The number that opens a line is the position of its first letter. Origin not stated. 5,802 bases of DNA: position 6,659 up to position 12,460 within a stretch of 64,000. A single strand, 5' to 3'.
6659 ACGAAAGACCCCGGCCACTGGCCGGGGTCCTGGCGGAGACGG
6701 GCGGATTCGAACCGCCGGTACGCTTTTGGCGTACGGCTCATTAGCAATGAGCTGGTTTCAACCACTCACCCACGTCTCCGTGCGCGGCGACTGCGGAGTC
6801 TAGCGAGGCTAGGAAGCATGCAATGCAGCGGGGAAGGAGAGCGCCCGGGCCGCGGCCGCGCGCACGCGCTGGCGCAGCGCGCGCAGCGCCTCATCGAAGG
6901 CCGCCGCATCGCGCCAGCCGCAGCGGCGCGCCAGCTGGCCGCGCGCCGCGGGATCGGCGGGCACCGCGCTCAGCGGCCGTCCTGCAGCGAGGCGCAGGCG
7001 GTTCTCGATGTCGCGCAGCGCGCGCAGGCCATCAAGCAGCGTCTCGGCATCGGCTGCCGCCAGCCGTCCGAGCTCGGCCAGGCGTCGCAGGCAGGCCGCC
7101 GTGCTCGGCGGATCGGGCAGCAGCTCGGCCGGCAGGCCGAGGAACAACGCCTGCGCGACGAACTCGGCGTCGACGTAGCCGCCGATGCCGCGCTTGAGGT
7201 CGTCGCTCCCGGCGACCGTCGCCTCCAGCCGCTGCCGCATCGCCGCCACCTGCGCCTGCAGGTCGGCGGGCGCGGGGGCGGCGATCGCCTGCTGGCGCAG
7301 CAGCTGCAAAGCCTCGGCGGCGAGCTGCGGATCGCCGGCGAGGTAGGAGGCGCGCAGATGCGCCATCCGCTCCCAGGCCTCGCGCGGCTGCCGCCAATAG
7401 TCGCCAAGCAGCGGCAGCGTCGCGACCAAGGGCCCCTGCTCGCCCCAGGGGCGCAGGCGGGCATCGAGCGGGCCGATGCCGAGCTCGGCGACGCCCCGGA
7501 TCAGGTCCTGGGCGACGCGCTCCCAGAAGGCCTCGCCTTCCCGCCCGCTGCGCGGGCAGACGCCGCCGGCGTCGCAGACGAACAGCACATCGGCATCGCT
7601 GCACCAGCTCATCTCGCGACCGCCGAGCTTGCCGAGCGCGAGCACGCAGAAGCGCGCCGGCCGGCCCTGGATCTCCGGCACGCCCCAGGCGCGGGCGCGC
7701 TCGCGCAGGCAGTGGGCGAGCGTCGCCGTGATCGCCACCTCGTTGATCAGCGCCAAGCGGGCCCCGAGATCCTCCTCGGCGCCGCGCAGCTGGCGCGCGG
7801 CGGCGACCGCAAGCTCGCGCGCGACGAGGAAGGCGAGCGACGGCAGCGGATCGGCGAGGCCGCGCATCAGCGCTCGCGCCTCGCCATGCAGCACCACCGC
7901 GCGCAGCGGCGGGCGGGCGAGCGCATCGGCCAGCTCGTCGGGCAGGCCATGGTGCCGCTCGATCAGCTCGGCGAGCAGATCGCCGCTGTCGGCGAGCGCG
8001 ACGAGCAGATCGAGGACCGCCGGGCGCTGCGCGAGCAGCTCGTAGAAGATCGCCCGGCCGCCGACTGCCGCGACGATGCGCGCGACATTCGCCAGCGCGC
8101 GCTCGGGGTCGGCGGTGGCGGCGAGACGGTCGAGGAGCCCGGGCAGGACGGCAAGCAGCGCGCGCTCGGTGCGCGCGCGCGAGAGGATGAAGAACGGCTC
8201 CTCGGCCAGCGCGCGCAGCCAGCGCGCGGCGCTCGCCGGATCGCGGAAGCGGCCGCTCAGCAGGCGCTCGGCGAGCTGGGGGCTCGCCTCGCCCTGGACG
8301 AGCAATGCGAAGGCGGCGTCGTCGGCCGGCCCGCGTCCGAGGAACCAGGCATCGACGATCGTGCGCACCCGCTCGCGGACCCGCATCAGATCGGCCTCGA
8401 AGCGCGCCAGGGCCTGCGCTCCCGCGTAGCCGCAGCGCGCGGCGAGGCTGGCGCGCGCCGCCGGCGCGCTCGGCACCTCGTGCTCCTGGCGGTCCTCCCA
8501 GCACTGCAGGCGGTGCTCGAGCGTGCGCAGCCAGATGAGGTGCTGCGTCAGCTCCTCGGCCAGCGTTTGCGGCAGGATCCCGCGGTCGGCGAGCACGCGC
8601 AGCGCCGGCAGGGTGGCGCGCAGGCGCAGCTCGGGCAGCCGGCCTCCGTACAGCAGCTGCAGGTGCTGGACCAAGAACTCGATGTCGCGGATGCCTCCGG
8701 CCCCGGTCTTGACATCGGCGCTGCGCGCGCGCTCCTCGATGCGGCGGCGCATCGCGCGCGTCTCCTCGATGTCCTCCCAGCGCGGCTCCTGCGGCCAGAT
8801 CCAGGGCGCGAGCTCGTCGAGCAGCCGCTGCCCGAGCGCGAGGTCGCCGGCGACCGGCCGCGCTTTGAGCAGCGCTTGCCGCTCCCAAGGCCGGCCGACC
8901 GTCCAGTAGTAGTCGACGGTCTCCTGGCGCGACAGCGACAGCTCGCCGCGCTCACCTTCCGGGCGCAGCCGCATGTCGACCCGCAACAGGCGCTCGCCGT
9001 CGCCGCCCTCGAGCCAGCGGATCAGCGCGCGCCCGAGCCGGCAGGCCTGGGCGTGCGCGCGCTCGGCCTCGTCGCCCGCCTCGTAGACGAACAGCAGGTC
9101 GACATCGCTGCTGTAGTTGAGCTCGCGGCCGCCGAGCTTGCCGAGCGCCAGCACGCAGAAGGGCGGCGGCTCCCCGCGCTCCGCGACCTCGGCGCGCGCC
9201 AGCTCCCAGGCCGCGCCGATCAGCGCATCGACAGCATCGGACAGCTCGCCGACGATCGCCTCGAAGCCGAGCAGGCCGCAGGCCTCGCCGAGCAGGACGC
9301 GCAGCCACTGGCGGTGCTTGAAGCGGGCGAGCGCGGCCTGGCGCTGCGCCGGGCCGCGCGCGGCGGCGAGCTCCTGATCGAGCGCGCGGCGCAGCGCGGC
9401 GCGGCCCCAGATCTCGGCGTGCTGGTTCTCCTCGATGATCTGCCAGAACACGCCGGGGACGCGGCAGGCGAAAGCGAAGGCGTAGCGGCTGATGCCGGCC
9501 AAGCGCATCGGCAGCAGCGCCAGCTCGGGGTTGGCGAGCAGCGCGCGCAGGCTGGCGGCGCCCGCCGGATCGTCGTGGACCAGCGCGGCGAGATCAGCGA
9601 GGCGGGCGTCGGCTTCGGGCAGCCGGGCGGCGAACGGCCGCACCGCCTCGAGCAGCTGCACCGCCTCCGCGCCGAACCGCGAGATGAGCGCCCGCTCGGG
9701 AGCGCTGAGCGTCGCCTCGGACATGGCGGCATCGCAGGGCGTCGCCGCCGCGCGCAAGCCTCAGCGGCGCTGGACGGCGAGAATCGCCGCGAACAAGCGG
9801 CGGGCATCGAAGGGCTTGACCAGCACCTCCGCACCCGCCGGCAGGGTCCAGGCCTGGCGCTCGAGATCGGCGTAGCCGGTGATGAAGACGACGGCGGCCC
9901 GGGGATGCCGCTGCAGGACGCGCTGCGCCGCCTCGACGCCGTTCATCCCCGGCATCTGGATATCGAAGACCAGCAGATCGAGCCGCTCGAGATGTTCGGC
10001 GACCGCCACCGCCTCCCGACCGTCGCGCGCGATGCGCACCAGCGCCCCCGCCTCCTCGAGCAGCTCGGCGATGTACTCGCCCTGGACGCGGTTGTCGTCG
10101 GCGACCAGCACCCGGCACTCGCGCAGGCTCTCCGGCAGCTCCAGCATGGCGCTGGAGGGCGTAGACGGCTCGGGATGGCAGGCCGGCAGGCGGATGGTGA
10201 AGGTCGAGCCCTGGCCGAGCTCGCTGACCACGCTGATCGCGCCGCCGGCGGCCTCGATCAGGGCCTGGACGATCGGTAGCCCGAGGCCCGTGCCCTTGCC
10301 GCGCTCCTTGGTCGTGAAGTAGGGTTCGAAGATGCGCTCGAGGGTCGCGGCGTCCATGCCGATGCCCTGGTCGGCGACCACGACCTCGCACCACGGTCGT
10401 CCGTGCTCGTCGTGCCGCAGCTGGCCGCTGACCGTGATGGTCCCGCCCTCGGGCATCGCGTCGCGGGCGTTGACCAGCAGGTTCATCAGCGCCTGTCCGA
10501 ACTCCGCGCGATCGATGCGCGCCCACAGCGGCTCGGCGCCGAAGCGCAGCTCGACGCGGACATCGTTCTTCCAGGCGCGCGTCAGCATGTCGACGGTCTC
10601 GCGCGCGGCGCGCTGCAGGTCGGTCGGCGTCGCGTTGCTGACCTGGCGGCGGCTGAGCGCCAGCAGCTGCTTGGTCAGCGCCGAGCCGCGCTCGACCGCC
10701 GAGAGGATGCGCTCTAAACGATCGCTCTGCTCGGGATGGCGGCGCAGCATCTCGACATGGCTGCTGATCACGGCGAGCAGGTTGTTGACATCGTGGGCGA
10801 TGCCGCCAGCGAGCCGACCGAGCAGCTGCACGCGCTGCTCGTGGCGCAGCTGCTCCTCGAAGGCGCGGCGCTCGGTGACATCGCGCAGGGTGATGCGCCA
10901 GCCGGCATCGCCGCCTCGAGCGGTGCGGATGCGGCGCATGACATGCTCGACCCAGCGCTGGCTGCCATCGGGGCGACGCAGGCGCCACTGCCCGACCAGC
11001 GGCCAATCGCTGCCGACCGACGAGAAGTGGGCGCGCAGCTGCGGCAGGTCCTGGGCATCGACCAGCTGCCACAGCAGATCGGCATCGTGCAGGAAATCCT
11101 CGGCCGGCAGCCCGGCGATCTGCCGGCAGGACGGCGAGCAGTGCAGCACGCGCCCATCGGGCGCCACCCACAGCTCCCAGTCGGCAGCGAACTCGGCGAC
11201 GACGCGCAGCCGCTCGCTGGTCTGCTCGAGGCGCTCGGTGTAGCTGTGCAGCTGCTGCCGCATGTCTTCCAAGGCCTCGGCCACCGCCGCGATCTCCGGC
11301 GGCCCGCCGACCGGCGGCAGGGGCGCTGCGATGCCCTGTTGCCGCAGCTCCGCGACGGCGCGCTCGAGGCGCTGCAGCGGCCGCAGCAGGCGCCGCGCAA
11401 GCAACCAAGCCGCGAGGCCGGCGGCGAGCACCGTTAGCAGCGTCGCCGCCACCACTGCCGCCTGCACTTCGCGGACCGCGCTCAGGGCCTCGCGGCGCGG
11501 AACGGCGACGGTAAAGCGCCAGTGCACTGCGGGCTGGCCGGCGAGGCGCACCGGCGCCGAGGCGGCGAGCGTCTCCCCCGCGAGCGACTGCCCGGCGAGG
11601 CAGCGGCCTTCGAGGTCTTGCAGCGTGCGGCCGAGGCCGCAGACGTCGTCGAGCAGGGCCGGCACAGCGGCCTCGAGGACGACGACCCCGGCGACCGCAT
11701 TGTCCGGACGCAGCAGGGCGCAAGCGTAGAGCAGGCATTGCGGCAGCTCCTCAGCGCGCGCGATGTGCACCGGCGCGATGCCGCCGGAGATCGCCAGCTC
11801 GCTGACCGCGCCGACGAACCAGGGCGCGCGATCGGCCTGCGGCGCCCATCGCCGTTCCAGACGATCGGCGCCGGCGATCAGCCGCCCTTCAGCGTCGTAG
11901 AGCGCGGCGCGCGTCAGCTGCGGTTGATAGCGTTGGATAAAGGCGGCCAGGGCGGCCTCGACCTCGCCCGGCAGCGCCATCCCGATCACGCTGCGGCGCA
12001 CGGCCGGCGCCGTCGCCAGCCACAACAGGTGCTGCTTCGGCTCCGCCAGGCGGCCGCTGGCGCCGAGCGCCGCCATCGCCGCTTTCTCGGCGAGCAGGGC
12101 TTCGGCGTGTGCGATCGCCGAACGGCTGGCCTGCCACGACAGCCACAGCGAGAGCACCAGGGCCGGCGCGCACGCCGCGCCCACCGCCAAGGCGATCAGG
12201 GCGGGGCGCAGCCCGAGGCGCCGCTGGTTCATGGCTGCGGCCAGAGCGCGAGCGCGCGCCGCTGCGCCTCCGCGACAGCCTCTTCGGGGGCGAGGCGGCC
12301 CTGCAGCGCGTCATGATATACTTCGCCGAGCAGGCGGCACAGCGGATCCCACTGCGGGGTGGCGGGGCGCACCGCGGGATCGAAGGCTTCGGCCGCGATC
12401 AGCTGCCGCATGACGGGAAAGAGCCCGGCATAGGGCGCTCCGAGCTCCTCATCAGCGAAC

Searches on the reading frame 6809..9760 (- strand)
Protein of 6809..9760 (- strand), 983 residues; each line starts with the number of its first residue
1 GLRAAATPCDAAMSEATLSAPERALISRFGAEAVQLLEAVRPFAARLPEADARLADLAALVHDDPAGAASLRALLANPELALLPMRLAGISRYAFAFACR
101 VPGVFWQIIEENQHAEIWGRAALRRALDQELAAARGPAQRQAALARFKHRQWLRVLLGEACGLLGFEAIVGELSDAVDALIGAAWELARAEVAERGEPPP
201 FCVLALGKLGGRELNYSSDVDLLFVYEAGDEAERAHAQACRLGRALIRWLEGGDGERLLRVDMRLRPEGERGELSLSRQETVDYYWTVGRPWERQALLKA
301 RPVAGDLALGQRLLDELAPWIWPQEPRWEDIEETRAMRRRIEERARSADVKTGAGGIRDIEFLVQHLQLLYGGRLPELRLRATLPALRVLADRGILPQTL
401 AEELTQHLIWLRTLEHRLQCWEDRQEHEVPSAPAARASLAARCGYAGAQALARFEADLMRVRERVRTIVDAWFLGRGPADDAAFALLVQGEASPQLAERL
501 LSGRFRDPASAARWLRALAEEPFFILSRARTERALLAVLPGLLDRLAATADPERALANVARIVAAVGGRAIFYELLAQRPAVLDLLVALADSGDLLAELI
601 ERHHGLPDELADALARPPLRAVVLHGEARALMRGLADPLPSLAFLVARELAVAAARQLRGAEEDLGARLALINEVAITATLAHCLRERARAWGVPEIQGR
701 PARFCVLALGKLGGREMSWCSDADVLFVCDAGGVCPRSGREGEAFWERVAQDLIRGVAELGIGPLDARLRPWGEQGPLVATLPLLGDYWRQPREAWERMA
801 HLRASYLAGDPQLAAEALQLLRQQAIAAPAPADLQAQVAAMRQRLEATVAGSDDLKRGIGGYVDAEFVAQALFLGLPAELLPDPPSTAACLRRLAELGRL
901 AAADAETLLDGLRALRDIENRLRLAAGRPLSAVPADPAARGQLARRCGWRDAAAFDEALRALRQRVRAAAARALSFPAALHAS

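Call 46: search_protein_families(library=pfam, proteins=[window:6809-9760:-], max_evalue=0.0001)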
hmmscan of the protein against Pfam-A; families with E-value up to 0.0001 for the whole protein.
window:6809-9760:- (983 aa): 3 families
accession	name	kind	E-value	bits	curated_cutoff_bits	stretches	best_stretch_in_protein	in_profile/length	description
PF03710.21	GlnE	-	5.9e-76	255.6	24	2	85-314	5-250/252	Glutamate-ammonia ligase adenylyltransferase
PF08335.16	GlnD_UR_UTase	-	1e-41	142.7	21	2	336-470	12-138/141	GlnD PII-uridylyltransferase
PF03445.19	DUF294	-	1.5e-11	44.8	21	1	167-242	18-90/138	Putative nucleotidyltransferase DUF294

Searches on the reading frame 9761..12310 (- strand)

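Call 46: search_protein_families(library=pfam, proteins=[window:9761-12310:-], max_evalue=0.0001)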
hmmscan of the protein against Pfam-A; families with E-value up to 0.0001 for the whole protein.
window:9761-12310:- (849 aa): 8 families
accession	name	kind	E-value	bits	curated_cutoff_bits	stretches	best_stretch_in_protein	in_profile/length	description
PF02518.31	HATPase_c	-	3.3e-24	85.9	26.4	1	600-710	2-109/111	Histidine kinase-, DNA gyrase B-, and HSP90-like ATPase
PF00072.30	Response_reg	-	4.9e-20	72.2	30.2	1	734-843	1-110/111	Response regulator receiver domain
PF00672.30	HAMP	-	4.5e-11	43.3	25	1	303-355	1-52/53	HAMP domain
PF13426.13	PAS_9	-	2.4e-10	41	27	1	382-480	7-103/103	PAS domain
PF00512.31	HisKA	-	5.5e-10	39.6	26.9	1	497-556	2-64/66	His Kinase A (phospho-acceptor) domain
PF08447.18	PAS_3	-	2.2e-09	37.9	25.6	1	389-466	2-80/89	PAS fold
PF08448.16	PAS_4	-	2.1e-07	31.6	23.1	1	382-483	11-110/110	PAS fold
PF10090.15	HPTransfase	-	3e-05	24.2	22.9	0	603-646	31-71/123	Histidine phosphotransferase C-terminal domain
